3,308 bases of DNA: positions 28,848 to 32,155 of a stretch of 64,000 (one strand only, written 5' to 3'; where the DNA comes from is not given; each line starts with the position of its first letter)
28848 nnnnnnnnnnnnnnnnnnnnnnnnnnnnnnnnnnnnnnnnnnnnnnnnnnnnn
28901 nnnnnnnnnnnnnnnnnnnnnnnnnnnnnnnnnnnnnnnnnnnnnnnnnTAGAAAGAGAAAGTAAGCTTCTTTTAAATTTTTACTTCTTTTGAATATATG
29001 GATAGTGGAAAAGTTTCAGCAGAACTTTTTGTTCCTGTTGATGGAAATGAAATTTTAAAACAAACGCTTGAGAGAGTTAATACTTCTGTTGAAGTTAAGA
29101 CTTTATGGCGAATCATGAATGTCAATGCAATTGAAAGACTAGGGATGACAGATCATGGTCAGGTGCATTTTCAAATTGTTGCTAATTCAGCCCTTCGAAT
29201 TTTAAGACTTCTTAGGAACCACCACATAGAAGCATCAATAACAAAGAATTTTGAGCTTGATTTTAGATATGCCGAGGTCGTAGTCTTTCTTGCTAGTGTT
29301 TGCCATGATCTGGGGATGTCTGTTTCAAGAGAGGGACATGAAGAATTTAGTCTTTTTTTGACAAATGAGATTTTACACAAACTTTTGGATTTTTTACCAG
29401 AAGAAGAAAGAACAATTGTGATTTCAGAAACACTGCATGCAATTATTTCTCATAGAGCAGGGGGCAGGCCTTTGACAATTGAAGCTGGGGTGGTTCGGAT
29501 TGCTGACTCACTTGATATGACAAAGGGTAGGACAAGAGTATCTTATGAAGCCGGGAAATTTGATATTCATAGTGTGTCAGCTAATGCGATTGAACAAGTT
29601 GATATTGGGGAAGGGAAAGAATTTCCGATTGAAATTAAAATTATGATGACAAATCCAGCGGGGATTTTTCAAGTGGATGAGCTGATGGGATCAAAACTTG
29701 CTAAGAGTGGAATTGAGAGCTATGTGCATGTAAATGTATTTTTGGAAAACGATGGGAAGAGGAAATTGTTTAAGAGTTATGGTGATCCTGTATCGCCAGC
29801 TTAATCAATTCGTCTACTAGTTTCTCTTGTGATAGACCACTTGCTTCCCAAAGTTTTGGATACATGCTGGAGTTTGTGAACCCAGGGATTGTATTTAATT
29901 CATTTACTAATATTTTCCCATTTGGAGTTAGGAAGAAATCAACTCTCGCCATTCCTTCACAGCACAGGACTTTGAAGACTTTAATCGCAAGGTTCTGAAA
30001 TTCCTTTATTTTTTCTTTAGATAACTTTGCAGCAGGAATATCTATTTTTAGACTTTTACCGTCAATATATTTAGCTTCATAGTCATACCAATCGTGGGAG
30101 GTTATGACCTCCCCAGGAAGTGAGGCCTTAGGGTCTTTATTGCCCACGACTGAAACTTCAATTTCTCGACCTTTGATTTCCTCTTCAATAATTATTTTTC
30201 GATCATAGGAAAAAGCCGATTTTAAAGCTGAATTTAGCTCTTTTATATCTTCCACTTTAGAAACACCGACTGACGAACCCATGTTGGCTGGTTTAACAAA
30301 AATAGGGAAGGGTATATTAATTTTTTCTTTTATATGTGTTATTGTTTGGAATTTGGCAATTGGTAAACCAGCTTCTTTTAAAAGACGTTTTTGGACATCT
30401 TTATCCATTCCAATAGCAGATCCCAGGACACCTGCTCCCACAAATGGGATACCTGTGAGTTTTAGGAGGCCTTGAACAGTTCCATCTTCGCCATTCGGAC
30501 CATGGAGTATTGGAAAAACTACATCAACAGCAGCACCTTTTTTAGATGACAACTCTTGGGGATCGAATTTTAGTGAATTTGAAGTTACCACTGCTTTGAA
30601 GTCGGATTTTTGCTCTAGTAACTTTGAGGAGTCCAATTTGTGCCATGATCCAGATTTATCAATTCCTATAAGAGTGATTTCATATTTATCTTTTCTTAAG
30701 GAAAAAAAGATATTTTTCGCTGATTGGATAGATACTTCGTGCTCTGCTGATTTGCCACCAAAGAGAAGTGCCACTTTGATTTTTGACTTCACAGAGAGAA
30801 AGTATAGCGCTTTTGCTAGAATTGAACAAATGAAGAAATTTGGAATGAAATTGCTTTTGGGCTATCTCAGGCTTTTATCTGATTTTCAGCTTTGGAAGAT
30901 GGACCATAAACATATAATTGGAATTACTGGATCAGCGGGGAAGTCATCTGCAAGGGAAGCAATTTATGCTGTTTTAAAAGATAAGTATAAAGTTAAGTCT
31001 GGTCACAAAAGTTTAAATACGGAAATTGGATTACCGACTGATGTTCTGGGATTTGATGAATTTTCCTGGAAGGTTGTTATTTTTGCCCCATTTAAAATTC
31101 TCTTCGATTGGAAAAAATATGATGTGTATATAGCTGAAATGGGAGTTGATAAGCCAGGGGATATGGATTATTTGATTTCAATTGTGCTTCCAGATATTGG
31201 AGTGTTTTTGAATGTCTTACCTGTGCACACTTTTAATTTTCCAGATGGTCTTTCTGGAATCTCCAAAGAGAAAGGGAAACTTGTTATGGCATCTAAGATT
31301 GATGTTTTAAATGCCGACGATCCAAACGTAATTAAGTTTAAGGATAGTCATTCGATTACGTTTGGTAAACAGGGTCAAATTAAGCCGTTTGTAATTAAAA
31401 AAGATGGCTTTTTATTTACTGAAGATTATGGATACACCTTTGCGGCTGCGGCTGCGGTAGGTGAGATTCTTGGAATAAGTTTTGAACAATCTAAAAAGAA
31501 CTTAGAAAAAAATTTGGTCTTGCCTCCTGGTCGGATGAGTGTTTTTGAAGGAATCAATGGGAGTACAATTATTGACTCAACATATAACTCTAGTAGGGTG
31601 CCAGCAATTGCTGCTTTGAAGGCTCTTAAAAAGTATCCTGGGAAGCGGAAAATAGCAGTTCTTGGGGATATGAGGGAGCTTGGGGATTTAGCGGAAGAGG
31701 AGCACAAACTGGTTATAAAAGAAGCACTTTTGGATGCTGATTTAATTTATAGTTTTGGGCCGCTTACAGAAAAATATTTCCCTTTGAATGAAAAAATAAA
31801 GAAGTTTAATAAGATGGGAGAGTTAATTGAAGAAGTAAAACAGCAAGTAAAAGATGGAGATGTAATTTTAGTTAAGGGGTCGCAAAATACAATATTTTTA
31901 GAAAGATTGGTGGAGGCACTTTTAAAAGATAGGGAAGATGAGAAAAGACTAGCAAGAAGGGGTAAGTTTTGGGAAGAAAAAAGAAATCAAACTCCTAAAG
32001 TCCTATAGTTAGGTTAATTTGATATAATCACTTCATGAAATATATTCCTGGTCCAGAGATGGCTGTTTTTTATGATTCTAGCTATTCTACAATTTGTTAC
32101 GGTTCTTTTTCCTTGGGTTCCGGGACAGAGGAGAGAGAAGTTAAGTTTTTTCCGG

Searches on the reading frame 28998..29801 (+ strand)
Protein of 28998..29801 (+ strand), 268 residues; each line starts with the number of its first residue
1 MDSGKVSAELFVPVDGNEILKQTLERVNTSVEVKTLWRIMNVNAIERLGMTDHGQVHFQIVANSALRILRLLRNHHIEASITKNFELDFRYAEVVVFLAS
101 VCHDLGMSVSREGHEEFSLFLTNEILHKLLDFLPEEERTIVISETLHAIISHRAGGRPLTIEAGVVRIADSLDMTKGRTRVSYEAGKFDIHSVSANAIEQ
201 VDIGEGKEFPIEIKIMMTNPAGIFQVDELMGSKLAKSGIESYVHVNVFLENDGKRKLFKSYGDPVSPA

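Call 63: search_protein_families(library=pfam, proteins=[window:28998-29801:+], max_evalue=0.001)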
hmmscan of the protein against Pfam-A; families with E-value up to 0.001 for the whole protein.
window:28998-29801:+ (268 aa): 1 family
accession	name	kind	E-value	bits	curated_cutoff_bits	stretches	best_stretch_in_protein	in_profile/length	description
PF01966.28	HD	-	8.5e-06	26.5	22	1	93-174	24-115/116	HD domain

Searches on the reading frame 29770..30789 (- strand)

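Call 63: search_protein_families(library=pfam, proteins=[window:29770-30789:-], max_evalue=0.001)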
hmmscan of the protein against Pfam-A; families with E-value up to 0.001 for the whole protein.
window:29770-30789:- (339 aa): 7 families
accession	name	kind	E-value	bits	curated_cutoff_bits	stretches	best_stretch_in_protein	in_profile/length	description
PF07478.18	Dala_Dala_lig_C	-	1.1e-68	231.3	24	1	136-330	1-204/204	D-ala D-ala ligase C-terminus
PF01820.27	Dala_Dala_lig_N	-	2.2e-35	122.2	34.6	1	5-119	1-121/121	D-ala D-ala ligase N-terminus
PF02222.28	ATP-grasp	-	5.3e-11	42.9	27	1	136-299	2-160/179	ATP-grasp domain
PF02786.22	CPSase_L_D2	-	2.2e-09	37.6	19.8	1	129-300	1-178/211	Carbamoyl-phosphate synthase L chain, ATP binding domain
PF13535.11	ATP-grasp_4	-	2.1e-06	27.9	27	1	159-300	1-150/160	ATP-grasp domain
PF01071.24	GARS_A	-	7.5e-05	23.1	27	1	129-216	2-100/194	Phosphoribosylglycinamide synthetase, ATP-grasp (A) domain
PF02655.19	ATP-grasp_3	-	0.00012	22.7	23.2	1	134-299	8-154/160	ATP-grasp domain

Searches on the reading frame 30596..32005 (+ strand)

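Call 63: search_protein_families(library=pfam, proteins=[window:30596-32005:+], max_evalue=0.001)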
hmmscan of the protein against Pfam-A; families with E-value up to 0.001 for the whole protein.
window:30596-32005:+ (470 aa): 2 families
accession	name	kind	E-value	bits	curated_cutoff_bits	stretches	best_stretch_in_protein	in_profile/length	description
PF02875.26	Mur_ligase_C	-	6.6e-16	59.7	28.4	1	312-429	1-126/127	Mur ligase, glutamate ligase domain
PF08245.18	Mur_ligase_M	-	2.8e-13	50.7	24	1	110-263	1-152/200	Mur ligase middle domain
